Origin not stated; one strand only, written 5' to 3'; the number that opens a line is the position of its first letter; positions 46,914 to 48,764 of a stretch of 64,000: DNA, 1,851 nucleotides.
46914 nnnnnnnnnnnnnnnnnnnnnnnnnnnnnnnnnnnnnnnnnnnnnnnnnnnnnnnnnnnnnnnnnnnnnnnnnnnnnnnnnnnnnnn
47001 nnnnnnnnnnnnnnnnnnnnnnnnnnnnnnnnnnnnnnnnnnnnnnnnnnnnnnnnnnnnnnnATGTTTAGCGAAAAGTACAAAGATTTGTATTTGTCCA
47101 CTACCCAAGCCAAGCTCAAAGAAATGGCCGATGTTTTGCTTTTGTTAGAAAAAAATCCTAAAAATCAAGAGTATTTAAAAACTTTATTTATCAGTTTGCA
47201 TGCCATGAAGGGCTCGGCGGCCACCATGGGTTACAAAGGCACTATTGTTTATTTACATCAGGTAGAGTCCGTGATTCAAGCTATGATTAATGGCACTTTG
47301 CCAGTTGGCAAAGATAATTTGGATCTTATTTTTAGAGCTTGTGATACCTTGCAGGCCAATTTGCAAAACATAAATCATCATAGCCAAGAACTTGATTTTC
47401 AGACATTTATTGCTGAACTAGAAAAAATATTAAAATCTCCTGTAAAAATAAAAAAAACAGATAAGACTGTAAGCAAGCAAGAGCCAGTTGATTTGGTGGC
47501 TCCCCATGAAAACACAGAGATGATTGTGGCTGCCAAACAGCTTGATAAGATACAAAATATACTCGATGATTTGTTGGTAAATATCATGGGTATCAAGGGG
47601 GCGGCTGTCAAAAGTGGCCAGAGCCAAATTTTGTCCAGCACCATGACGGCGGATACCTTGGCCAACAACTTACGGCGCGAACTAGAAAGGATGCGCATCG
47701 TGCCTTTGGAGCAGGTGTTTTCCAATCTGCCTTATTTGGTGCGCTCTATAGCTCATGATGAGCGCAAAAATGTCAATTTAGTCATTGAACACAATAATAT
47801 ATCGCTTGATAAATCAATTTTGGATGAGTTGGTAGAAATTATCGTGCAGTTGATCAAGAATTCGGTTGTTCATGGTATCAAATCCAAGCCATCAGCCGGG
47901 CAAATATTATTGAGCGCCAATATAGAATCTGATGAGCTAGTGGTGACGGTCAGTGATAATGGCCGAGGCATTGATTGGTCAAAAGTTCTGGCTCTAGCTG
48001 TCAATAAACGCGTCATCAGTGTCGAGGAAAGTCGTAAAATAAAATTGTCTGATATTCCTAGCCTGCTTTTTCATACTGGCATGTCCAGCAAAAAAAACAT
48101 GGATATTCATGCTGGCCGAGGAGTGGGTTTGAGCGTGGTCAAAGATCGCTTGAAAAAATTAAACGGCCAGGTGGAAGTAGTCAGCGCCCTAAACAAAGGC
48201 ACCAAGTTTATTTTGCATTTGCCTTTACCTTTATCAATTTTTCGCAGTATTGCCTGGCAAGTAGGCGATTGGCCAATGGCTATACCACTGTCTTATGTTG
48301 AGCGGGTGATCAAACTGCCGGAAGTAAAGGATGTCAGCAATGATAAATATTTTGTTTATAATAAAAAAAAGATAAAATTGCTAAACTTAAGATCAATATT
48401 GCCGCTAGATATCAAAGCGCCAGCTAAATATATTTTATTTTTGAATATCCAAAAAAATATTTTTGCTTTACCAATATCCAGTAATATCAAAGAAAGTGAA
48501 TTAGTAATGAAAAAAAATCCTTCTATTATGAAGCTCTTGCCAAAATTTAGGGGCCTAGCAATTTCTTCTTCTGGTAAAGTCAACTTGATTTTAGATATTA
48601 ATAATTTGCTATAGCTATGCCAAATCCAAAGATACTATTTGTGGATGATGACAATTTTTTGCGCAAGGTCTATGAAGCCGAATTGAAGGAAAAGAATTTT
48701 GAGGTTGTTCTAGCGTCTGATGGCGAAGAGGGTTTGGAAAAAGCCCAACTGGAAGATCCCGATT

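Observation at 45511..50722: Compact chemosensory module (MCP-like, CheW, CheA, CheY) fused operonically to the type IV pilus motor genes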

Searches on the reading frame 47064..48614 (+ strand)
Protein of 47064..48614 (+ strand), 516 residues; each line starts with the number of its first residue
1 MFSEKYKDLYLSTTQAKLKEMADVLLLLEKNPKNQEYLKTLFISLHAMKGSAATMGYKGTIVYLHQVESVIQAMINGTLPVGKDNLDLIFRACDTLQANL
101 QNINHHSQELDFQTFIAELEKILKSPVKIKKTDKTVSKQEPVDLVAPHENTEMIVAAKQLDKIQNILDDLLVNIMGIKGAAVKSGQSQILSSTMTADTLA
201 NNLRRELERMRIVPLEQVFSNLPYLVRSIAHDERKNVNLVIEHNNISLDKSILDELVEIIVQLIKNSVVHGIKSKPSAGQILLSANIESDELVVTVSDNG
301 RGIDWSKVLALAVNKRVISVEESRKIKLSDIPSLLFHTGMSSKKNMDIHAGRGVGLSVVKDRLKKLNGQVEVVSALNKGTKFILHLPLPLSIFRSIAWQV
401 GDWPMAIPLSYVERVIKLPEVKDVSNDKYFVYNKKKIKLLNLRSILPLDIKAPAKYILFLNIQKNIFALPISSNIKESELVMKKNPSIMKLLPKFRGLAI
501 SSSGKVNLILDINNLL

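Call 3: search_protein_families(library=pfam, proteins=[window:47064-48614:+], max_evalue=0.01)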
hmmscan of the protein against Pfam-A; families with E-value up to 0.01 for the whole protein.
window:47064-48614:+ (516 aa): 4 families
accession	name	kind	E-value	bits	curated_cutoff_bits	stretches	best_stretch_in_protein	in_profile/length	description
PF02518.31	HATPase_c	-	7.8e-17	62.2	26.4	1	256-389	6-110/111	Histidine kinase-, DNA gyrase B-, and HSP90-like ATPase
PF01584.24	CheW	-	2e-06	27.9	23.5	1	400-516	7-134/138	CheW-like domain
PF01627.28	Hpt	-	7.1e-06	26.6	24.6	1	9-99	5-77/84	Hpt domain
PF13581.12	HATPase_c_2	-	0.003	18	27.4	1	246-307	22-83/127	Histidine kinase-like ATPase domain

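Call 7: find_homologous_proteins(query=window:47064-48614:+)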
Query window:47064-48614:+ (516 aa): 1448 proteins with E <= 0.001 among 8000 candidates; the best 120 are listed.
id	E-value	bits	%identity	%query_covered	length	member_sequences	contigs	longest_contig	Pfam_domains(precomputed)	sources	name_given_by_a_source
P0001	1.2e-297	1005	91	100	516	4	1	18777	PF01584.25,PF02518.32,PF01627.29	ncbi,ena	-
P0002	3.4e-275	931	84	100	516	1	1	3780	PF01584.25,PF02518.32,PF01627.29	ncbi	-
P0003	7.8e-269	910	82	100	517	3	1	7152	PF01584.25,PF02518.32,PF01627.29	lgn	-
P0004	2.7e-268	909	83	100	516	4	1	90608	PF01584.25,PF02518.32,PF01627.29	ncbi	-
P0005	7.7e-268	907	82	100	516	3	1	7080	PF01584.25,PF02518.32,PF01627.29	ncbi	-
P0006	5.3e-267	904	82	100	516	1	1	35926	PF02518.32,PF01627.29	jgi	-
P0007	6.3e-267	904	82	100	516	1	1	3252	PF01584.25,PF02518.32,PF01627.29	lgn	-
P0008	1.3e-266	903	82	100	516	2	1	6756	PF01584.25,PF02518.32,PF01627.29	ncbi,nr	ncbi:MAG: Histidine kinase [Patescibacteria group bacterium]|nr:Histidine kinase [Patescibacteria gr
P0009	1.5e-242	824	75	100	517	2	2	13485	PF01584.25,PF02518.32,PF01627.29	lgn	-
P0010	2.0e-229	781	71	100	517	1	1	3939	PF01584.25,PF02518.32,PF01627.29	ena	-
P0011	1.6e-163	563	54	100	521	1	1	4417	PF01584.25,PF02518.32,PF01627.29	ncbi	-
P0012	1.6e-159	550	52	100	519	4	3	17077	PF01584.25,PF02518.32,PF01627.29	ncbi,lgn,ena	-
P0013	1.9e-157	543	52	100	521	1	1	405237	PF01584.25,PF02518.32,PF01627.29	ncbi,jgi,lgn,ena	ncbi:MAG: ATP-binding protein [Patescibacteria group bacterium]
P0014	1.1e-152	528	50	100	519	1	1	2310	PF01584.25,PF02518.32,PF01627.29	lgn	-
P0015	1.3e-136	475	46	100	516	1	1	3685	PF01584.25,PF02518.32,PF01627.29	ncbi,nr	ncbi:MAG: ATP-binding protein [bacterium]|nr:ATP-binding protein [bacterium]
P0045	6.6e-60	222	30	97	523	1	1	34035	PF02518.32,PF01627.29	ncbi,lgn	-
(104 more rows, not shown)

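Call 8: find_encoding_contigs(protein=window:47064-48614:+, flank=10000, max_places=6)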
Protein window:47064-48614:+ (516 aa): 5 contigs read that carry it; 3 places shown.
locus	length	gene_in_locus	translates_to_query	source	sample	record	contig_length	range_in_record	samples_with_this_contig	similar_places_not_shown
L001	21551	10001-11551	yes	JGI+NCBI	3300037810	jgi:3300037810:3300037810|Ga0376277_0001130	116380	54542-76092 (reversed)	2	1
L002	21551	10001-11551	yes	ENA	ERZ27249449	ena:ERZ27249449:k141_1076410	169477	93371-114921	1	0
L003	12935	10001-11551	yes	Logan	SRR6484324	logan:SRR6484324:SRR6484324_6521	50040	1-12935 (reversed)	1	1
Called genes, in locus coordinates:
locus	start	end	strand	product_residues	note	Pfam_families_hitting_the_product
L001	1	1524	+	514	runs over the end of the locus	PF05159:Capsule_synth (faint)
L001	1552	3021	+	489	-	PF02310:B12-binding, PF04055:Radical_SAM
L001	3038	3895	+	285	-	PF05050:Methyltransf_21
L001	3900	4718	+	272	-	PF00535:Glycos_transf_2, PF10111:Glyco_tranf_2_2, PF13641:Glyco_tranf_2_3 (weak)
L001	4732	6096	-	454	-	PF13727:CoA_binding_3 (faint), PF02397:Bac_transf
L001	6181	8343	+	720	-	PF04932:Wzy_C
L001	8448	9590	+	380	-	PF00015:MCPsignal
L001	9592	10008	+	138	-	PF01584:CheW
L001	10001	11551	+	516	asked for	PF01627:Hpt (weak), PF02518:HATPase_c, PF01584:CheW (weak)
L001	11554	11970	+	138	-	PF00072:Response_reg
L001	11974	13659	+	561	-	PF05157:MshEN, PF00437:T2SSE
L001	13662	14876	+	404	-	PF28597:T2SSF_N (weak), PF00482:T2SSF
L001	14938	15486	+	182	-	PF07963:N_methyl (weak)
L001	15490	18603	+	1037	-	PF07963:N_methyl (weak), PF10102:DUF2341, PF13385:Laminin_G_3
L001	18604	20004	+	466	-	PF13385:Laminin_G_3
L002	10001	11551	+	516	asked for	PF01627:Hpt (weak), PF02518:HATPase_c, PF01584:CheW (weak)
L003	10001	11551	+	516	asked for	PF01627:Hpt (weak), PF02518:HATPase_c, PF01584:CheW (weak)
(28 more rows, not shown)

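Call 18: find_related_loci(query=A1, collection=genome_contigs, flank=10000)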
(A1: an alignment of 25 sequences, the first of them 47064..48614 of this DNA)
Query A1 (516 aa) in genome_contigs; peptide patterns used: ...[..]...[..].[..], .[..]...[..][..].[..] (x = any residue, [..] = any of these).
367 stretches matched a pattern; 190 encode a relative of the query (tblastn E <= 1e-3); the best 80 are kept; 80 distinct loci.
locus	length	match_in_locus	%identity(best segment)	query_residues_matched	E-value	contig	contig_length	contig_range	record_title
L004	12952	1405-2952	91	1-516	0e+0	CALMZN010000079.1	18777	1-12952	MAG TPA_asm: uncultured bacterium isolate SRR5468112_bin.23_CONCOCT_v1.1_MAG genome assembly, contig: ERZ781236.514, who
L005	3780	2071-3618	84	1-516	0e+0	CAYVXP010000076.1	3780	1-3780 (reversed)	MAG TPA_asm: uncultured Gammaproteobacteria bacterium isolate SRP272421_co2_156 genome assembly, contig: NODE_105443_len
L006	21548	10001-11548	83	1-516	0e+0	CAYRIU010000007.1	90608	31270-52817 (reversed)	MAG TPA_asm: uncultured Gammaproteobacteria bacterium isolate SRP135725_co2_189 genome assembly, contig: k141_1362699, w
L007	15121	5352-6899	82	1-515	0e+0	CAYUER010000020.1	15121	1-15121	MAG TPA_asm: uncultured Gammaproteobacteria bacterium isolate SRP342105_co2_115 genome assembly, contig: NODE_4137_lengt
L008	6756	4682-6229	82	1-516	0e+0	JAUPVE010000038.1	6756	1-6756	MAG: Patescibacteria group bacterium isolate erpe_2018_sw_27hr_WHONDRS-SW48-000094_A_bin.34 scaffold_2610, whole genome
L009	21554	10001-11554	52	1-515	5e-175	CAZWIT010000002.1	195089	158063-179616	MAG TPA_asm: uncultured Gammaproteobacteria bacterium isolate SRP300315_co1_55 genome assembly, contig: NODE_21_length_1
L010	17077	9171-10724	52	1-515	6e-168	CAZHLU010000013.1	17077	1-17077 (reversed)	MAG TPA_asm: uncultured Gammaproteobacteria bacterium isolate SRP135725_co1_218 genome assembly, contig: NODE_4353_lengt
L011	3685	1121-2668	46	1-516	8e-153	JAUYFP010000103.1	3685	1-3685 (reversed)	MAG: bacterium isolate C21_metabat.bin.20 C21_k141_157320, whole genome shotgun sequence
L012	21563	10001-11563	52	1-516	3e-170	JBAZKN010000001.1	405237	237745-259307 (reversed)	MAG: Patescibacteria group bacterium isolate SO_2017_LW4_144 scaffold_63_c1_LW137-91_2017, whole genome shotgun sequence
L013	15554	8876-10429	43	1-516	4e-130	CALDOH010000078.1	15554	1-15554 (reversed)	MAG TPA_asm: uncultured bacterium isolate ERR2206790_bin.27_CONCOCT_v1.1_MAG genome assembly, contig: ERZ890879.956, who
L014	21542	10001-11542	43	1-516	2e-130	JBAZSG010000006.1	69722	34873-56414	MAG: Patescibacteria group bacterium isolate SO_2017_GW1_168 NODE_2239_length_69722_cov_2.425591_OW334_2017, whole genom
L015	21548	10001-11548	43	1-516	3e-130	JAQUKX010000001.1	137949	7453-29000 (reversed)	MAG: Patescibacteria group bacterium isolate STD1_117 NODE_227_length_137949_cov_3.641632_Sandtown_D1, whole genome shot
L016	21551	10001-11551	42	1-515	9e-130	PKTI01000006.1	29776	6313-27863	MAG: Candidatus Parcubacteria bacterium isolate BM519 sc_954, whole genome shotgun sequence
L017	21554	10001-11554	44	1-516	5e-129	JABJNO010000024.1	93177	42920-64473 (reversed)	MAG: Candidatus Parcubacteria bacterium isolate SI075_bin20 k141_2422634, whole genome shotgun sequence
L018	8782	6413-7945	44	1-516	9e-127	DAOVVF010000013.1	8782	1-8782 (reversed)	MAG TPA_asm: Candidatus Parcubacteria bacterium isolate CSMAG_1698 CSMAG_1698_k141_5567847_length_8782_cov_7.0000, whole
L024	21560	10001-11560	38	1-516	7e-111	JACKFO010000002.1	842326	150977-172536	MAG: Candidatus Nomurabacteria bacterium isolate HK-STAS-PATE-4 HK-STAS-PATE-4_2, whole genome shotgun sequence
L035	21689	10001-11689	30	5-516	6e-68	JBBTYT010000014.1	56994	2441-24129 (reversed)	MAG: Patescibacteria group bacterium isolate H32-bin053_1 H32_bin053_1_000000000014, whole genome shotgun sequence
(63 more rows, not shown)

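Call 31: search_solved_structures(query=A1, max_evalue=0.001, show_alignments=2)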
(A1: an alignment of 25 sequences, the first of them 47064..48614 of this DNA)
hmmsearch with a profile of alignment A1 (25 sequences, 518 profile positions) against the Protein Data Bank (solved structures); distinct sequences matched with E-value up to 0.001: 38.
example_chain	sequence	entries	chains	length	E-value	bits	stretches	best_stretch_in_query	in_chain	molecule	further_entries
6s1k_A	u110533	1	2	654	4.2e-72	246.7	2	138-517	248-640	Chemotaxis protein CheA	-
3ja6_C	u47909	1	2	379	1e-67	232.2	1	153-516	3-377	Chemotaxis protein CheA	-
1b3q_A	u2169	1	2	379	2.5e-67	230.9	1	153-516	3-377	PROTEIN (CHEMOTAXIS PROTEIN CHEA)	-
2ch4_A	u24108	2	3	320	8.6e-62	212.6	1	213-516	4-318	CHEMOTAXIS PROTEIN CHEA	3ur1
4jpb_A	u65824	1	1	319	1.1e-58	202.4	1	213-516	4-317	Chemotaxis protein CheA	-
8c5v_A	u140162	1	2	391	2.2e-55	191.5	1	149-517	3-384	Chemotaxis protein CheA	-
4xiv_A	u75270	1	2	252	8.1e-55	189.6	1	152-389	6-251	Chemotaxis protein CheA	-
1i5d_A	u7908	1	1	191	1.3e-49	172.5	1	209-389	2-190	CHEMOTAXIS PROTEIN CHEA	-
6mi6_A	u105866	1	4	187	1.3e-48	169.2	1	211-389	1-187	Chemotaxis protein CheA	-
1i58_A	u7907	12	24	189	5.4e-48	167.1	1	213-389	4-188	CHEMOTAXIS PROTEIN CHEA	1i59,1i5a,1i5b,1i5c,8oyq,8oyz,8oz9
6ff6_A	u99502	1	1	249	5.6e-24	87.9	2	11-107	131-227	BRIC1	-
2ld6_A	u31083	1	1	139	3.2e-23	85.4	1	4-133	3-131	Chemotaxis protein CheA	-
1tqg_A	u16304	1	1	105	1.5e-21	79.8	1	6-103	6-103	Chemotaxis protein cheA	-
6fes_A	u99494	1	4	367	4.7e-18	68.3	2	6-102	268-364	D12_BRIC2, a synthetic protein,D12_BRIC2, a synthetic protein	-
8c5v_C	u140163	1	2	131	7.9e-15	57.7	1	2-109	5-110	Chemotaxis protein CheA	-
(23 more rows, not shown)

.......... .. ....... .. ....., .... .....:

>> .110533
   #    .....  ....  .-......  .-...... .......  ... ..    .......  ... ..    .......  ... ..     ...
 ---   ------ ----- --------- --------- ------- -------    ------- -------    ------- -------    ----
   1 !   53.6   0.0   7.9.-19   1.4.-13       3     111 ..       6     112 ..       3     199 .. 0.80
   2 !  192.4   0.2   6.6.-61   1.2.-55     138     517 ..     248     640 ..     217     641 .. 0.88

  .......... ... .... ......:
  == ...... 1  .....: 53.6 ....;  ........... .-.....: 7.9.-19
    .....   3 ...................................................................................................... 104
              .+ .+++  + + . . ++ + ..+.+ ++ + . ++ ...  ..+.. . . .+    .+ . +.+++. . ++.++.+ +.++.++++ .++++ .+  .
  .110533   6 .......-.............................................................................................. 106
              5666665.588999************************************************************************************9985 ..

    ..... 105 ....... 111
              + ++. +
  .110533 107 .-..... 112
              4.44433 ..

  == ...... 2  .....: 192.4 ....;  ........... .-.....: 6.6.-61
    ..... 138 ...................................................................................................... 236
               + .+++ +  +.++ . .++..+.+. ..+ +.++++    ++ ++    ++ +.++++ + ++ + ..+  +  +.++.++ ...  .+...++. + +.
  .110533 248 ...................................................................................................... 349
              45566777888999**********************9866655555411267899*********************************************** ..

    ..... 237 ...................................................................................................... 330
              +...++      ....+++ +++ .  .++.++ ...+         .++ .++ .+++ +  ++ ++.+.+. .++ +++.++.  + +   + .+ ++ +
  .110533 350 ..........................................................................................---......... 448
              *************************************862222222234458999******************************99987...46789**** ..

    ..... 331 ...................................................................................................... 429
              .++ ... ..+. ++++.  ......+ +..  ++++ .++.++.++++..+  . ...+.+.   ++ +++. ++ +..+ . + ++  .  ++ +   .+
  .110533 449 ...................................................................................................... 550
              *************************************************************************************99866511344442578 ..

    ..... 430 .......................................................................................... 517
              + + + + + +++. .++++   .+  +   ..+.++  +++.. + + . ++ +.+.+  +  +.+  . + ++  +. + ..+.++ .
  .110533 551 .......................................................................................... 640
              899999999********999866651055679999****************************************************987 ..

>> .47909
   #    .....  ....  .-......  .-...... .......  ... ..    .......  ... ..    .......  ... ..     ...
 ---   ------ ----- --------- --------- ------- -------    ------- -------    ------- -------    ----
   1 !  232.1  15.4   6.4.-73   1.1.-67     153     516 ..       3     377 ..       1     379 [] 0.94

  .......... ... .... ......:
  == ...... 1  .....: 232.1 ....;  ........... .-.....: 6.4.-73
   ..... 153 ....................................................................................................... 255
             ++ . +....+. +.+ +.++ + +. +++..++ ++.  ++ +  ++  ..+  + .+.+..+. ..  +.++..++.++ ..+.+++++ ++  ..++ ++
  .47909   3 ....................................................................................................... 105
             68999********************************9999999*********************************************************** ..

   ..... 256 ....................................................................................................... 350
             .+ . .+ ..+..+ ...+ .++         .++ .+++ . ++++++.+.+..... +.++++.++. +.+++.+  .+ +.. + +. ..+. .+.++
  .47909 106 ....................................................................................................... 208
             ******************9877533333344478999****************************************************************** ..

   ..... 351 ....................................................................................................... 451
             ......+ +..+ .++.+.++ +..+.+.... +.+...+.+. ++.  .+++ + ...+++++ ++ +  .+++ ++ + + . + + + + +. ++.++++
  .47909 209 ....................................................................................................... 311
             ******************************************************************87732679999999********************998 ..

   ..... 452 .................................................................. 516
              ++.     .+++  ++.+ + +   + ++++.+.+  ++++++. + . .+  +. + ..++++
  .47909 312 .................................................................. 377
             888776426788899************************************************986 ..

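Call 35: search_protein_families(library=pfam, proteins=[L035:4088-5902:+, L035:5889-6545:+, L035:6603-7184:+, L035:7208-7570:+, L035:7643-8581:+, L035:8897-9982:+, L035:9989-11725:+, L035:11772-12416:+, L035:12400-12900:+, L035:12925-13293:+], max_evalue=0.001)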
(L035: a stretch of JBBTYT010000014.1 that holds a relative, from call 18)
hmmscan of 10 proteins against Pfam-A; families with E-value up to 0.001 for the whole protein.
L035:4088-5902:+ (604 aa): 2 families
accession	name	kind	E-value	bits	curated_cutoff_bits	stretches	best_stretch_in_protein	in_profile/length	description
PF00015.26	MCPsignal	-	1.2e-42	146.2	34.6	1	305-480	3-171/172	Methyl-accepting chemotaxis protein (MCP) signalling domain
PF12729.13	4HB_MCP_1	-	1.4e-06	28.4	27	1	11-175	1-168/181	Four helix bundle sensory module for signal transduction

L035:5889-6545:+ (218 aa): 1 family
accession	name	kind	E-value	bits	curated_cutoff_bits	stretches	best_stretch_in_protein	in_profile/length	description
PF01584.24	CheW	-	6.1e-34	117.1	23.5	1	34-200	1-136/138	CheW-like domain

L035:6603-7184:+ (193 aa): 0 families

L035:7208-7570:+ (120 aa): 1 family
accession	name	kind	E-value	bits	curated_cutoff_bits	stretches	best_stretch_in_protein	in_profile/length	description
PF00072.30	Response_reg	-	5.1e-25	88.2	30.2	1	7-114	1-110/111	Response regulator receiver domain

L035:7643-8581:+ (312 aa): 1 family
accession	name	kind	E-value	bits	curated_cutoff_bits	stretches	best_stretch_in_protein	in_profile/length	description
PF00672.30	HAMP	-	3.4e-14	53.3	25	1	253-302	2-51/53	HAMP domain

L035:8897-9982:+ (361 aa): 2 families
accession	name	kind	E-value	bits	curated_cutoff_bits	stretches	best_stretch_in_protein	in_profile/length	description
PF01339.22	CheB_methylest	-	7.2e-66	221.6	24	1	173-355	1-174/174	CheB methylesterase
PF00072.30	Response_reg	-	4.6e-24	85.2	30.2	1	10-117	1-103/111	Response regulator receiver domain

L035:9989-11725:+ (578 aa): 4 families
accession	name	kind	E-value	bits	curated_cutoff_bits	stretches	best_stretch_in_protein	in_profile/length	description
PF01584.24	CheW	-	3e-16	59.8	23.5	1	423-570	3-137/138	CheW-like domain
PF02518.31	HATPase_c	-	4.7e-15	56.4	26.4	1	288-416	10-110/111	Histidine kinase-, DNA gyrase B-, and HSP90-like ATPase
PF01627.28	Hpt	-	1.2e-13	51.5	24.6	1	8-89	4-74/84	Hpt domain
PF02895.20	H-kinase_dim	-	7.6e-08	33.1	23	1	182-237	3-67/68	Signal transducing histidine kinase, homodimeric domain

L035:11772-12416:+ (214 aa): 2 families
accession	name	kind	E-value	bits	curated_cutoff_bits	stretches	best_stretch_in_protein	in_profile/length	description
PF04509.17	CheC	-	7.7e-17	61.4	22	2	107-141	1-35/38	CheC-like family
PF13690.11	CheX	-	3.3e-08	33.9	27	1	66-140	4-70/94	Chemotaxis phosphatase CheX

L035:12400-12900:+ (166 aa): 1 family
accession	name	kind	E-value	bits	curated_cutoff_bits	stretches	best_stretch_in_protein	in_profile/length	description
PF03975.18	CheD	-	1.9e-23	83.1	25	1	65-163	8-107/108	CheD chemotactic sensory transduction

L035:12925-13293:+ (122 aa): 1 family
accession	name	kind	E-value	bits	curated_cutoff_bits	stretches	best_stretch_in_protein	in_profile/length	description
PF00072.30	Response_reg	-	3.1e-23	82.5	30.2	1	3-115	1-110/111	Response regulator receiver domain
